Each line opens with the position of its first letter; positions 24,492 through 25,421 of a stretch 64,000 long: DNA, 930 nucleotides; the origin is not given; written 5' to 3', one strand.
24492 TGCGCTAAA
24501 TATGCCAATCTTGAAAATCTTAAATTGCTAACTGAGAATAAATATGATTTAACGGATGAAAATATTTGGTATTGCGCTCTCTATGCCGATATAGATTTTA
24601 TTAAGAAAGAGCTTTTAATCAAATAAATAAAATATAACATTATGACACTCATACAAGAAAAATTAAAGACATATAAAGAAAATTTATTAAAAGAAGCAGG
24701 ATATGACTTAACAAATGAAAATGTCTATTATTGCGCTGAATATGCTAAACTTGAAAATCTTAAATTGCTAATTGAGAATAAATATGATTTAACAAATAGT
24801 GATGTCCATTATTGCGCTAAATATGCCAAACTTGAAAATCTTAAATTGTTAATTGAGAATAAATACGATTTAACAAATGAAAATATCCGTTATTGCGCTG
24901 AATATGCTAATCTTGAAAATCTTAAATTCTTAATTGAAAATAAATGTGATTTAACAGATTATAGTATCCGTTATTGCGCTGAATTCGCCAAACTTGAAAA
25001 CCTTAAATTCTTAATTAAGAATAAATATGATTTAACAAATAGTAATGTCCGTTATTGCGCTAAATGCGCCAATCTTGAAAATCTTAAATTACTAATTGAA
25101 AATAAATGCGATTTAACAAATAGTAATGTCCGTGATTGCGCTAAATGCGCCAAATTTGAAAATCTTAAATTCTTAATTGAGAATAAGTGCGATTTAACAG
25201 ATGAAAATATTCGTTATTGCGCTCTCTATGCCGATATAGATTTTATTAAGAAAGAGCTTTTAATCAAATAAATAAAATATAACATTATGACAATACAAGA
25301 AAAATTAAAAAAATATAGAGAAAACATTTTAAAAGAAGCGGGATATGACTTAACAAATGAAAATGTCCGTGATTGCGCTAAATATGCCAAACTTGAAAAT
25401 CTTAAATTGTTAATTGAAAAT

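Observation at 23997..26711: Tandem array of four modular ankyrin-like genes: a natural, recombination-shuffled binder library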

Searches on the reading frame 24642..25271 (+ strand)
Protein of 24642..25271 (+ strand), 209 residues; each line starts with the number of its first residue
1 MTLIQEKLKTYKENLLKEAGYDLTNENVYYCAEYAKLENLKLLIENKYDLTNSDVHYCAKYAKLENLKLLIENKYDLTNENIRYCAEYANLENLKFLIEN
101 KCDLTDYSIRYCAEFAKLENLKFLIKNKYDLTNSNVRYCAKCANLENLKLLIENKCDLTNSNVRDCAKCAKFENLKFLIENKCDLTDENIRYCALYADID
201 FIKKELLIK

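Call 3: search_protein_families(library=pfam, proteins=[window:24642-25271:+], max_evalue=1)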
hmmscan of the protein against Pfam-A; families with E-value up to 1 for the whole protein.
window:24642-25271:+ (209 aa): 13 families
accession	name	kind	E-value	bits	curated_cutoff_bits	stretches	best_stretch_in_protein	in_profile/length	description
PF13637.12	Ank_4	-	5.2e-12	46.1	22.7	2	55-86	1-34/50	Ankyrin repeats (many copies)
PF19753.4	DUF6240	-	3.5e-08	33.6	26.6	2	4-67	124-178/276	Family of unknown function (DUF6240)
PF21403.4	OTU1_UBXL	-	1.7e-06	28.9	22.7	0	89-111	20-42/49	OTU1, UBXL domain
PF12796.13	Ank_2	-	3.6e-06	27.9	27.3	4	30-105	3-87/90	Ankyrin repeats (3 copies)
PF24704.1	DUF7667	-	0.00011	22.8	27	0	79-103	33-57/76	Family of unknown function (DUF7667)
PF01261.30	AP_endonuc_2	-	0.00028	21.1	31.1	0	75-104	101-130/249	Xylose isomerase-like TIM barrel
PF13857.12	Ank_5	-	0.00044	21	27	0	140-164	24-48/56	Ankyrin repeats (many copies)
PF03110.19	SBP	-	0.0028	18.3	27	0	131-149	34-52/75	SBP domain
PF00023.36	Ank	-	0.0068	17.1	21.1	0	56-77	7-28/33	Ankyrin repeat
PF16404.10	BT_2262-like_C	-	0.03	14.9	29.6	0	67-90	92-115/125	BT_2262-like, C-terminal domain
PF02126.24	PTE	-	0.036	13.9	22.4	0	61-104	166-210/298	Phosphotriesterase family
PF13606.12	Ank_3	-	0.12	13.4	22.3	0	84-104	8-28/30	Ankyrin repeat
PF10656.15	DUF2483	-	0.28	11.8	27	0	63-91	10-38/72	Hypothetical protein of unknown function (DUF2483)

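Call 11: find_homologous_proteins(query=window:24642-25271:+)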
Query window:24642-25271:+ (209 aa): 2 proteins with E <= 0.001 among 8000 candidates.
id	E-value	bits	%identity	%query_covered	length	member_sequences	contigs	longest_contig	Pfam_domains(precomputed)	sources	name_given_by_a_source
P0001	7.8e-10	57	30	76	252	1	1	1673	PF10683.16,PF13606.13,PF13857.13,PF12796.14,PF00023.37,PF13637.13,PF24521.3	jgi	-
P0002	1.4e-8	53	34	36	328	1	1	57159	PF13606.13,PF13857.13,PF12796.14,PF00023.37,PF13637.13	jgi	-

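Call 18: predict_structure(protein=window:24642-25271:+)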
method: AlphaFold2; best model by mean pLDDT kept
length: 209 residues; sequences in the alignment: 1
mean_pLDDT: 66.2   pTM: 0.57
mean pLDDT of the five models: 66.2, 65.4, 65.2, 61.7, 60.0
residues with pLDDT >= 90: 0; 70-90: 93; 50-70: 89; < 50: 27
segments of 3 or more residues with pLDDT < 50: 1-10, 15-23
pLDDT, mean of each block of 10 residues (from residue 1): 42 46 48 62 72 70 76 77 69 81 73 70 79 65 72 71 61 72 66 60 56
secondary structure, 60 per line:
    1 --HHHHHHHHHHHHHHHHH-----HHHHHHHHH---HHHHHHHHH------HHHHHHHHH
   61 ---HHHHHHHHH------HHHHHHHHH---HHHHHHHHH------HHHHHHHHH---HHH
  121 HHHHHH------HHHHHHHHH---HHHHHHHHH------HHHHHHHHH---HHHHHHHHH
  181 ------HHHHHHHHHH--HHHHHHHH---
elements in order: H3-19 H25-33 H37-45 H52-60 H64-72 H79-87 H91-99 H106-114 H118-126 H133-141 H145-153 H160-168 H172-180 H187-196 H199-206

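Call 23: fold_search(library=pdb, model_id=the predicted structure)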
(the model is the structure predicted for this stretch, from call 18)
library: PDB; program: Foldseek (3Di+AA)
matches with E <= 10: 500; with E <= 0.001: 2
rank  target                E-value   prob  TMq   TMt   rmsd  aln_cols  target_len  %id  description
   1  4o60_A                3.4e-04  1.00  0.73  0.67   2.9       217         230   20  Structure of ankyrin repeat protein (released 2015-03-25)
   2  6mol_A                5.8e-04  1.00  0.70  0.35   3.5       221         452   16  Monoextended DARPin M_R12 complex with EpoR (released 2019-06-05)
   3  9jxq_C                1.1e-03  1.00  0.59  0.35   5.0       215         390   11  Complex of XPR1-KIDINS220 (released 2025-08-27)
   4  4o60_B                1.2e-03  1.00  0.71  0.66   3.1       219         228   20  Structure of ankyrin repeat protein (released 2015-03-25)
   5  6mok_A                1.2e-03  1.00  0.70  0.53   3.2       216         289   15  Dimeric DARPin A_distance_R7 complex with EpoR (released 2019-06-05)
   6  4qfv_A                1.4e-03  1.00  0.57  0.53  12.2       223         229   19  Crystal structure of a unique ankyrin (released 2015-05-06)
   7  6by9                  1.4e-03  1.00  0.70  0.56   4.1       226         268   17  Crystal structure of EHMT1 (released 2018-01-31)
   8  6xkc_A                1.5e-03  1.00  0.68  0.60   4.8       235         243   16  Crystal structure of E3 ligase (released 2020-10-14)
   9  9pwj_A                1.7e-03  1.00  0.70  0.46   4.0       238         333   16  Fem-1 homolog B (FEM1B) in complex with VU0081201 (released 2025-11-26)
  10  5le6_A                2.1e-03  1.00  0.46  0.34   8.0       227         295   14  Crystal structure of DARPin-DARPin rigid fusion, variant DD_D12_09_D12 (released 2017-08-02)
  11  4qfv_C                2.5e-03  1.00  0.54  0.50  12.4       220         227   20  Crystal structure of a unique ankyrin (released 2015-05-06)
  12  5le3_A                2.9e-03  1.00  0.44  0.32  12.2       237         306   16  Crystal structure of DARPin-DARPin rigid fusion, variant DD_D12_09_D12 (released 2017-08-02)
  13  4qfv_B                3.0e-03  1.00  0.56  0.52  12.2       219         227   20  Crystal structure of a unique ankyrin (released 2015-05-06)
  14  7el6_A                3.3e-03  1.00  0.68  0.43   4.6       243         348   16  Structure of SMCR8 bound FEM1B (released 2021-05-12)
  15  5y4e_A                3.5e-03  1.00  0.68  0.61   5.8       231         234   13  Crystal Structure of AnkB Ankyrin Repeats R8-14 in complex with autoinhibition segment AI-b (released 2017-09-13)
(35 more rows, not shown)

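Call 37: search_protein_representatives(protein=window:24642-25271:+)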
Query: 209 residues. Proteins with E-value up to 0.001 (for the whole library): 1463; up to 1e-10: 126; up to 1e-30: 3. The best 150 are listed.
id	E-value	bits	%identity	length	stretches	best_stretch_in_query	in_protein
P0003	1.2e-37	145.9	32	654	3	31-186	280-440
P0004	1.2e-33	132.8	36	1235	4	30-186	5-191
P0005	3.8e-33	131.2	35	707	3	56-194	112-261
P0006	1.0e-27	113.5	41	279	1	5-206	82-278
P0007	1.2e-26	109.9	35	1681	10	29-185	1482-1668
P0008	2.8e-24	102.2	31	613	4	17-190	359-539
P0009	1.3e-22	96.8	30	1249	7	59-168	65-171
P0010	2.9e-21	92.4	35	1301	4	28-185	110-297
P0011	7.5e-21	91.0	49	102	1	4-96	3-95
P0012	2.0e-20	89.7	29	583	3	56-164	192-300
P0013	3.1e-20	89.0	31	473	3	56-172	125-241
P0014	1.7e-19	86.6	28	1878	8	31-189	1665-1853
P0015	1.7e-19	86.6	30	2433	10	27-159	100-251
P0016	3.2e-19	85.7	24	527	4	63-186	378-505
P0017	6.0e-19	84.8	26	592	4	31-169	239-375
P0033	3.7e-16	75.7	30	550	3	77-188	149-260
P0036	5.9e-16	75.1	33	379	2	47-187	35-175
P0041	1.9e-15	73.4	38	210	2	3-109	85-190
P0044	4.6e-15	72.1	58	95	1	5-68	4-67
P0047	9.0e-15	71.2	33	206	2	59-165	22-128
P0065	1.6e-13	67.1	48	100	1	10-95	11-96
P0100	7.0e-12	61.7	27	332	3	32-181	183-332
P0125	9.2e-11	58.1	23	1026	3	26-181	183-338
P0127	9.8e-11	58.0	32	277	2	18-192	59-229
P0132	1.2e-10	57.8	30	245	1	26-202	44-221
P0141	2.2e-10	56.9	32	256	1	58-184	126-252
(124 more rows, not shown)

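Call 39: find_encoding_contigs(protein=P0006, flank=10000, max_places=4)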
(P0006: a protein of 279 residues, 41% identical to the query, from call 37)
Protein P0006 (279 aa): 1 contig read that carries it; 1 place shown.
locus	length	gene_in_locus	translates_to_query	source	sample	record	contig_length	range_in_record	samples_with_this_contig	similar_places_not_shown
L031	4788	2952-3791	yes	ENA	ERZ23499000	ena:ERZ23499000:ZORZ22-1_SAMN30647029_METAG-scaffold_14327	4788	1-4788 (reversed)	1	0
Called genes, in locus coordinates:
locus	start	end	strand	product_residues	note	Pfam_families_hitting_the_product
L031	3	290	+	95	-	?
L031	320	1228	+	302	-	-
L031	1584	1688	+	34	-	-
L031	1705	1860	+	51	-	-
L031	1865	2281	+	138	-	PF01467:CTP_transf_like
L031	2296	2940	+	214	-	PF02353:CMAS (weak), PF13847:Methyltransf_31 (weak), PF08242:Methyltransf_12, PF13649:Methyltransf_25 (weak)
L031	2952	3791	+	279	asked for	-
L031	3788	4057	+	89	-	-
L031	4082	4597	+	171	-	-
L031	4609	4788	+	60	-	?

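Call 40: find_encoding_contigs(protein=P0011, flank=10000, max_places=4)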
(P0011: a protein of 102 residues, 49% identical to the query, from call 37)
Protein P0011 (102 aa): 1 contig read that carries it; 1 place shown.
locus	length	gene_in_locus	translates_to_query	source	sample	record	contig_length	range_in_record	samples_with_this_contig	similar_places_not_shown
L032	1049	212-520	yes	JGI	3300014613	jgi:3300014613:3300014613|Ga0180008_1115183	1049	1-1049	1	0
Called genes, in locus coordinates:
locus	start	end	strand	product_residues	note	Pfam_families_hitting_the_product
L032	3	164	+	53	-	?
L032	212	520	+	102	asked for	-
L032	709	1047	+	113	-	?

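Call 41: find_encoding_contigs(protein=P0041, flank=10000, max_places=4)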
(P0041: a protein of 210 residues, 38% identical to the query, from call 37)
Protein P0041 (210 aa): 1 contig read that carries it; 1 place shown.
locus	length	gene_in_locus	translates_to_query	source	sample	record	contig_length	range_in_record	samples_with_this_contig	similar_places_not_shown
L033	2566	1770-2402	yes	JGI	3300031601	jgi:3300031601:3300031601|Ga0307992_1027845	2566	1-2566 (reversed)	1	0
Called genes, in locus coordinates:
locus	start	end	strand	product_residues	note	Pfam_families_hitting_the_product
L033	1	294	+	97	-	?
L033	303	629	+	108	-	-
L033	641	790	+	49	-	-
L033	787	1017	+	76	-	-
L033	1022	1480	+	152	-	-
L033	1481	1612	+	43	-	-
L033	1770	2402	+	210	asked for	-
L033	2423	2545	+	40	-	-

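Call 45: find_related_loci(query=window:24642-25271:+, collection=metagenome_contigs, flank=10000)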
Query window:24642-25271:+ (209 aa) in metagenome_contigs; peptide patterns used: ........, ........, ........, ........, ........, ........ (x = any residue, [..] = any of these).
310 stretches matched a pattern, but none encodes a relative of the query by tblastn (E <= 1e-3).

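Call 51: search_protein_families(library=pfam, proteins=[P0036, P0100, P0132, P0141, P0127, P0033, P0006, P0011, P0041, P0047], max_evalue=0.001)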
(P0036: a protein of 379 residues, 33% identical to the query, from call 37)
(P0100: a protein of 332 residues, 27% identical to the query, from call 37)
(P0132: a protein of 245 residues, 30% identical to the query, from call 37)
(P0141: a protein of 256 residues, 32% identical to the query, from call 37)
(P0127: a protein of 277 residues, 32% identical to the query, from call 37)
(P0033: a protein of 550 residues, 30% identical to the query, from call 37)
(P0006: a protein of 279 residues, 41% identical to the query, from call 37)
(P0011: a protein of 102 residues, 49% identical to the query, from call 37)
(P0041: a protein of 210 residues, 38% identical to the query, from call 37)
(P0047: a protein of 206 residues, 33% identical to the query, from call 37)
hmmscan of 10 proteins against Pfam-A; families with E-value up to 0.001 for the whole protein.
P0036 (379 aa): 5 families
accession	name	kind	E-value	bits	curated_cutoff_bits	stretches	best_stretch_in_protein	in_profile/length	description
PF12796.13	Ank_2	-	2.3e-29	102.2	27.3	6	181-261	4-89/90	Ankyrin repeats (3 copies)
PF13637.12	Ank_4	-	2.5e-26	91.6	22.7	3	180-219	3-48/50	Ankyrin repeats (many copies)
PF13857.12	Ank_5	-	1.3e-20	73.7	27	0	72-96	22-46/56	Ankyrin repeats (many copies)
PF13606.12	Ank_3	-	1.6e-10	40.6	22.3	0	72-92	8-28/30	Ankyrin repeat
PF00023.36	Ank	-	8.8e-10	38.8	21.1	0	73-93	9-29/33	Ankyrin repeat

P0100 (332 aa): 6 families
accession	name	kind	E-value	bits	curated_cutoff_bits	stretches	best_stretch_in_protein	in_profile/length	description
PF13637.12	Ank_4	-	3.5e-22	78.4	22.7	3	206-248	1-49/50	Ankyrin repeats (many copies)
PF12796.13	Ank_2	-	4.2e-15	56.5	27.3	2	154-228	4-86/90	Ankyrin repeats (3 copies)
PF13606.12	Ank_3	-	3.6e-12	45.6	22.3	0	124-144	5-25/30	Ankyrin repeat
PF13857.12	Ank_5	-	9.1e-09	35.9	27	0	124-144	19-39/56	Ankyrin repeats (many copies)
PF00023.36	Ank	-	9.8e-09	35.5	21.1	0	208-220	8-20/33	Ankyrin repeat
PF19419.5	DUF5983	-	0.00058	20.5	27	0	161-230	12-74/90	Family of unknown function (DUF5983) C-terminal domain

P0132 (245 aa): 7 families
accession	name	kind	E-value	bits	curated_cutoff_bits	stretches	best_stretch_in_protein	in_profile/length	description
PF12796.13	Ank_2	-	1.6e-12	48.2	27.3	1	157-227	3-82/90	Ankyrin repeats (3 copies)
PF13637.12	Ank_4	-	3.2e-08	34.1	22.7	0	157-197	3-49/50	Ankyrin repeats (many copies)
PF24911.1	YfjL_C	-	9.3e-08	33.1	28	0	195-218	73-99/117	YfjL-like C-terminal domain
PF13606.12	Ank_3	-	1.7e-07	31.3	22.3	0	184-205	8-29/30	Ankyrin repeat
PF13857.12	Ank_5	-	1.1e-05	26.2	27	0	207-224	18-35/56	Ankyrin repeats (many copies)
PF00023.36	Ank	-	0.00031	21.4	21.1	0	158-176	9-27/33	Ankyrin repeat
PF13041.12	PPR_2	-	0.00088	19.8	30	0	193-210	25-42/50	PPR repeat family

P0141 (256 aa): 5 families
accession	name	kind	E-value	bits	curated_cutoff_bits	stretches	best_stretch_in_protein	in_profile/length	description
PF12796.13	Ank_2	-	2.6e-12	47.6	27.3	1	96-173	1-87/90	Ankyrin repeats (3 copies)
PF13857.12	Ank_5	-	4.2e-11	43.4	27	0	149-179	19-49/56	Ankyrin repeats (many copies)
PF00023.36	Ank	-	6.1e-09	36.1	21.1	0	152-169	8-25/33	Ankyrin repeat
PF13637.12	Ank_4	-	1.4e-08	35.3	22.7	0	127-165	5-49/50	Ankyrin repeats (many copies)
PF13606.12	Ank_3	-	1.6e-07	31.4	22.3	0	152-173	8-29/30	Ankyrin repeat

P0127 (277 aa): 5 families
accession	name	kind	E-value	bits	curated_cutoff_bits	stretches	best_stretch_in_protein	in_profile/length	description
PF12796.13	Ank_2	-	1.9e-23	83.3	27.3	3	149-224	4-88/90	Ankyrin repeats (3 copies)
PF13637.12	Ank_4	-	3.3e-22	78.5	22.7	3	175-215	3-49/50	Ankyrin repeats (many copies)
PF13857.12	Ank_5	-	9.6e-18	64.5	27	1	171-196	18-43/56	Ankyrin repeats (many copies)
PF00023.36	Ank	-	1.5e-14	53.7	21.1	0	175-196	8-29/33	Ankyrin repeat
PF13606.12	Ank_3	-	2.3e-12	46.2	22.3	0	175-196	8-29/30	Ankyrin repeat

P0033 (550 aa): 5 families
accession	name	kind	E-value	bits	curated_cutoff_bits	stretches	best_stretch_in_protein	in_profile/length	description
PF12796.13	Ank_2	-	2.5e-14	54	27.3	1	396-471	3-84/90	Ankyrin repeats (3 copies)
PF13857.12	Ank_5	-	5e-12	46.3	27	0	387-422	13-48/56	Ankyrin repeats (many copies)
PF13637.12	Ank_4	-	1.9e-11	44.3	22.7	0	183-223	3-49/50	Ankyrin repeats (many copies)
PF00023.36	Ank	-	1.3e-05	25.6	21.1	0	449-472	6-27/33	Ankyrin repeat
PF13606.12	Ank_3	-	6.2e-05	23.5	22.3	0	155-174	7-26/30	Ankyrin repeat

P0006 (279 aa): 0 families

P0011 (102 aa): 1 family
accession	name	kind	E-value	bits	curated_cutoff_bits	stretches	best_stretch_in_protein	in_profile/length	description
PF13637.12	Ank_4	-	0.00064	20.4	22.7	0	60-95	7-48/50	Ankyrin repeats (many copies)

P0041 (210 aa): 0 families

P0047 (206 aa): 6 families
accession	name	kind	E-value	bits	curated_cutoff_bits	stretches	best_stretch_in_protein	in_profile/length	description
PF13637.12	Ank_4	-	1.3e-18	67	22.7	1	21-61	4-50/50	Ankyrin repeats (many copies)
PF13857.12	Ank_5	-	3.2e-15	56.5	27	0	17-42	19-44/56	Ankyrin repeats (many copies)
PF12796.13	Ank_2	-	3e-13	50.6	27.3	2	46-119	2-84/90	Ankyrin repeats (3 copies)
PF13606.12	Ank_3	-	2.1e-09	37.1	22.3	0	18-41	6-29/30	Ankyrin repeat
PF00023.36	Ank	-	2.6e-07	31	21.1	0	47-62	8-23/33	Ankyrin repeat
PF11929.14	DUF3447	-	0.00084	19.7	26.9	0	70-121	8-55/76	Domain of unknown function (DUF3447)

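Call 52: list_cluster_members(proteins=[P0004, P0036, P0047, P0100, P0125, P0132, P0127, P0006, P0044, P0065])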
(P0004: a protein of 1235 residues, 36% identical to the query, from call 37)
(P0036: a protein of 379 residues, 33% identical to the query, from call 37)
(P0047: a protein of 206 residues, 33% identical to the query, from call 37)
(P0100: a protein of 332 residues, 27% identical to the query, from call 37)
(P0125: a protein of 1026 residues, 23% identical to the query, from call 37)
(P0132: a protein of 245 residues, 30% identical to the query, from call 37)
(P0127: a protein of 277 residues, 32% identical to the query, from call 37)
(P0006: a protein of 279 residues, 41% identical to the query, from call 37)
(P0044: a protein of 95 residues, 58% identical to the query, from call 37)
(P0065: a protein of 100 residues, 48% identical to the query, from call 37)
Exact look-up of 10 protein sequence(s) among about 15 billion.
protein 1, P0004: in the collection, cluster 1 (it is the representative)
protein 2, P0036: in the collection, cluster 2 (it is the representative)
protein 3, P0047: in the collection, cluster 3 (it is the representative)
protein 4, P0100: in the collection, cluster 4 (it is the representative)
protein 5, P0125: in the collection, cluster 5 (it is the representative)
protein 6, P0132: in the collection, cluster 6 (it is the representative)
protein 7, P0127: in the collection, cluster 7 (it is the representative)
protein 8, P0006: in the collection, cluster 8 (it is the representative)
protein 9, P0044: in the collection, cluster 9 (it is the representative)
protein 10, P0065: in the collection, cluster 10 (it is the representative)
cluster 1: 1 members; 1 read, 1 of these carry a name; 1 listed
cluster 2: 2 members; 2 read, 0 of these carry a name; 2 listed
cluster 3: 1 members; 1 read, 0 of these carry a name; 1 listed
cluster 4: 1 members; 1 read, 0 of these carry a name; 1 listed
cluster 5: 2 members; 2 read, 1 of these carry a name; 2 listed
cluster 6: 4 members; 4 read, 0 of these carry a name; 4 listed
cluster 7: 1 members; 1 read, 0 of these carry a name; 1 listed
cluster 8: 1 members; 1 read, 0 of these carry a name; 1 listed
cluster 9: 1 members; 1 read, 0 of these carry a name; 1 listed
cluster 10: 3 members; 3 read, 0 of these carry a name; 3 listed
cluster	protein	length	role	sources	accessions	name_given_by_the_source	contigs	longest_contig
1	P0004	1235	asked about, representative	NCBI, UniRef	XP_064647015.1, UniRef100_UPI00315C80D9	serine/threonine-protein phosphatase 6 regulatory ankyrin repeat subunit B-like, partial ... | serine/threonine-protein phosphatase 6 regulatory ankyrin repeat subunit B-like n=1 ...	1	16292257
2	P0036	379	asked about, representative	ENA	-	-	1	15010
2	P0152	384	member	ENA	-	-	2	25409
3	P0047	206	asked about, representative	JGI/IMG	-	-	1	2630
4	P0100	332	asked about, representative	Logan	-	-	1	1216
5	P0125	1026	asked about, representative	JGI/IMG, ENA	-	hypothetical protein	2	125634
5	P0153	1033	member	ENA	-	-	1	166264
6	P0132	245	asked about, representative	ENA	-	-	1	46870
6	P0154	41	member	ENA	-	-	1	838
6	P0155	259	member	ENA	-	-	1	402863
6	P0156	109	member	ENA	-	-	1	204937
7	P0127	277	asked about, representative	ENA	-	-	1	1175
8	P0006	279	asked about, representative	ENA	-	-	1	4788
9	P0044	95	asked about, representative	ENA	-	-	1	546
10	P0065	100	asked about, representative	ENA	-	-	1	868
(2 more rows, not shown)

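Call 60: search_solved_structures(query=window:24642-25271:+, max_evalue=0.001, show_alignments=3)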
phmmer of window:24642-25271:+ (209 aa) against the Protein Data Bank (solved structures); distinct sequences matched with E-value up to 0.001: 2.
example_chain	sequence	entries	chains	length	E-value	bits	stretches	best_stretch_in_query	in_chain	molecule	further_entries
4o60_A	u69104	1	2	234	2.1e-05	27.5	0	28-104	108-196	ANK-N5C-317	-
4qfv_A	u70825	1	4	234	0.00041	23.3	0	29-104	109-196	ANK-N5C-281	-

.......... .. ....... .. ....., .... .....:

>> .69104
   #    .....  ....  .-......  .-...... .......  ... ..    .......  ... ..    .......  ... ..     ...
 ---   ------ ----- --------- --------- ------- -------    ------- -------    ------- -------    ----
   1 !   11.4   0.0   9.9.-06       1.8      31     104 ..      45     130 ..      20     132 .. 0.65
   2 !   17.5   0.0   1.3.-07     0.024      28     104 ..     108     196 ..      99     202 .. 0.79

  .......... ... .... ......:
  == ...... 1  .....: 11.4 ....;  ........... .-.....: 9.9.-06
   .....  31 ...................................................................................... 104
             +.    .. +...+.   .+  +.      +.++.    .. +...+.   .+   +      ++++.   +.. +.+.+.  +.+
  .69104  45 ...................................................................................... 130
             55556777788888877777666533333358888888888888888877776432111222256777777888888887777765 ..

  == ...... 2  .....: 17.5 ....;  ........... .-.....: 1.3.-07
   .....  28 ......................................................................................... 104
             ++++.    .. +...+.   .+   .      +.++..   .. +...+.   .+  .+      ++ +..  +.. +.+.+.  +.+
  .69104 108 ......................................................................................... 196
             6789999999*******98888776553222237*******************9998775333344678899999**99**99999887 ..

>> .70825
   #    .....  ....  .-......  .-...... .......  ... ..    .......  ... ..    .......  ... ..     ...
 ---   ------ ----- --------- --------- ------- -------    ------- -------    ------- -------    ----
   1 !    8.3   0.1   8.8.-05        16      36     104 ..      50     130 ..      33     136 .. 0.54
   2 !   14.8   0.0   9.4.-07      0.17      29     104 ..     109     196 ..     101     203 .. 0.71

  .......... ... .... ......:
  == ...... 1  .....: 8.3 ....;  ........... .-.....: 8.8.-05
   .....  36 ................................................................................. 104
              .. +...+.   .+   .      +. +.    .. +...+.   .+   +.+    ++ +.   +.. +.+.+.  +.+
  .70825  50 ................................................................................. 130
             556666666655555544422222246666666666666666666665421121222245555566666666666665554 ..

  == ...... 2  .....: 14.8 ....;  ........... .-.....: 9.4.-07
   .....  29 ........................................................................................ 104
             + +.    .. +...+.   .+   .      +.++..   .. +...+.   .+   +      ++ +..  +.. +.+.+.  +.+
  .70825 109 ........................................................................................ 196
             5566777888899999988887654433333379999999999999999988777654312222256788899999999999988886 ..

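Call 72: fold_search(library=viral, model_id=the predicted structure)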
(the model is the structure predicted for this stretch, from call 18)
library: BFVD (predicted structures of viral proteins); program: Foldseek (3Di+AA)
matches with E <= 10: 500; with E <= 0.001: 129
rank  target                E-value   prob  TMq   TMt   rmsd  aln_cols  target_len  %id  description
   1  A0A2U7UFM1            1.8e-06  1.00  0.76  0.39   3.5       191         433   20  Ankyrin repeat domain containing protein [Pandoravirus macleodensis]
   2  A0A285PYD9            2.5e-06  1.00  0.68  0.39   4.1       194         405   21  Ankyrin repeat [Cedratvirus lausannensis]
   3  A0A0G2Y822            5.8e-06  1.00  0.74  0.48   3.4       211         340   20  Ankyrin-containing protein [Acanthamoeba polyphaga mimivirus]
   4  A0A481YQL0            6.1e-06  1.00  0.76  0.62   5.8       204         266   20  Ankyrin repeat protein [Pithovirus LCDPAC01]
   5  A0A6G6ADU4            7.3e-06  1.00  0.73  0.29   2.7       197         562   23  Ankyrin repeat-containing protein [Borely moumouvirus]
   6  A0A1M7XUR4            8.3e-06  1.00  0.72  0.60   3.7       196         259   23  Ankyrin repeat-containing domain [Cedratvirus A11]
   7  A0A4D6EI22            8.7e-06  1.00  0.66  0.32   4.5       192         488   20  Ankyrin repeat domain containing protein [Pandoravirus celtis]
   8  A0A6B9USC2            9.6e-06  1.00  0.69  0.58   4.0       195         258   18  (no name in the UniProt tables at hand)
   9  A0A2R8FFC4            1.1e-05  1.00  0.71  0.37   3.8       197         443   17  Ankyrin repeat-containing protein [Brazilian cedratvirus IHUMI]
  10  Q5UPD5                1.1e-05  1.00  0.70  0.50   7.5       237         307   22  Putative ankyrin repeat protein L59 [Acanthamoeba polyphaga mimivirus]
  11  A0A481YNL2            1.2e-05  1.00  0.66  0.52   5.3       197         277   17  Ankyrin repeat protein [Pithovirus LCDPAC01]
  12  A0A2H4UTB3            1.4e-05  1.00  0.72  0.47   3.9       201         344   26  Ankyrin repeat domain-containing protein [Bodo saltans virus]
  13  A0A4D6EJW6            1.7e-05  1.00  0.68  0.31   5.4       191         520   19  Ankyrin repeat incomplete domain containing protein [Pandoravirus celtis]
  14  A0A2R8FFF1            1.7e-05  1.00  0.71  0.45   3.9       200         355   22  Ankyrin repeat-containing protein [Brazilian cedratvirus IHUMI]
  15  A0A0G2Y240            1.8e-05  1.00  0.76  0.33   3.3       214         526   18  Ankyrin repeat protein [Acanthamoeba polyphaga mimivirus Kroon]
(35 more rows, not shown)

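Call 73: search_protein_families(library=padloc, proteins=[window:24642-25271:+], max_evalue=0.001)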
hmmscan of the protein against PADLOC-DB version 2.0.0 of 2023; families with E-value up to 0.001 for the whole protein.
window:24642-25271:+ (209 aa): 0 families

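Call 74: search_protein_families(library=ncbifam, proteins=[window:24642-25271:+], max_evalue=0.001)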
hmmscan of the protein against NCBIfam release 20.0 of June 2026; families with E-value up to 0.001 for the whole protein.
window:24642-25271:+ (209 aa): 3 families
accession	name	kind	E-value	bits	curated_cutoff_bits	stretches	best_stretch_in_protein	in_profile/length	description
TIGR00126.1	deoC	equivalog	0.00024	20.6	117.3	0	147-203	92-150/211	deoxyribose-phosphate aldolase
NF001271.0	PRK00228.2-3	equivalog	0.00036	20.3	254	0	129-198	62-131/189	YqgE/AlgH family protein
TIGR02277.1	PaaX_trns_reg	equivalog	0.00074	19.2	264.55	0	13-106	107-198/279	phenylacetic acid degradation operon negative regulatory protein PaaX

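Call 77: find_homologous_proteins(query=P0011, max_evalue=0.001)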
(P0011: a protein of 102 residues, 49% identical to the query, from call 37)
Query P0011 (102 aa): 1 proteins with E <= 0.001 among 15 candidates.
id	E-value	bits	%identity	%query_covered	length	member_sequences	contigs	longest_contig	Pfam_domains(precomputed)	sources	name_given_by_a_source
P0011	5.0e-57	208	100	100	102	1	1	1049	-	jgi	-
